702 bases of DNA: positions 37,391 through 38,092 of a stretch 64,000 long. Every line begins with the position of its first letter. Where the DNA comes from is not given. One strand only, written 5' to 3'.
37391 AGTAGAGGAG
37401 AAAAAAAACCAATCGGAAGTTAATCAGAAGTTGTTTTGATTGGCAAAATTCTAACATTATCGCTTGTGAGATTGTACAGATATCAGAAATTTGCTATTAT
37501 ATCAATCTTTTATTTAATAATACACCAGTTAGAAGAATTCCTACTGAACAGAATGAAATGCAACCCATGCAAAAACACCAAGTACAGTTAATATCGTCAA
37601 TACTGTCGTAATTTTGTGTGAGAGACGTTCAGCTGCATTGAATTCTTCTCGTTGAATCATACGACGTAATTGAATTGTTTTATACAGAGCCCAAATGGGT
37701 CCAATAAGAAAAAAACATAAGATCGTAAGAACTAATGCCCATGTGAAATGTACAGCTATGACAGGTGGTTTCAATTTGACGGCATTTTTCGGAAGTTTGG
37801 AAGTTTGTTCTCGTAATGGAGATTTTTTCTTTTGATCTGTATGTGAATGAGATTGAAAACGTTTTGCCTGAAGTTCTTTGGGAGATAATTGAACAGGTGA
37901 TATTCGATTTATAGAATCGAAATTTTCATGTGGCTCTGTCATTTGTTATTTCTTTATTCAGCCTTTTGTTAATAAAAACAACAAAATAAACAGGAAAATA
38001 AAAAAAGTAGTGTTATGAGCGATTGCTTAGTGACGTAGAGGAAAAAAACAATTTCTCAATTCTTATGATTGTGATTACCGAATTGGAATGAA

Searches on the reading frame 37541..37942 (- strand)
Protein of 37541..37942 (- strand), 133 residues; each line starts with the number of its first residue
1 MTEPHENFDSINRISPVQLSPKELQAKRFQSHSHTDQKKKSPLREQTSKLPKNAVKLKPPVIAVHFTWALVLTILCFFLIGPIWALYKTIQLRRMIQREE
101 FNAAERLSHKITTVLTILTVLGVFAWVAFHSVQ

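Call 72: search_protein_families(library=pfam, proteins=[window:37541-37942:-], max_evalue=0.001)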
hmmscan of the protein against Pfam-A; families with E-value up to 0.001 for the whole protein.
window:37541-37942:- (133 aa): 1 family
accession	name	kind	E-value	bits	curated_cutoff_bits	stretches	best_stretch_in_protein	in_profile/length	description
PF04505.17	CD225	-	1.3e-06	28.9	27.1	1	65-128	5-67/68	Interferon-induced transmembrane protein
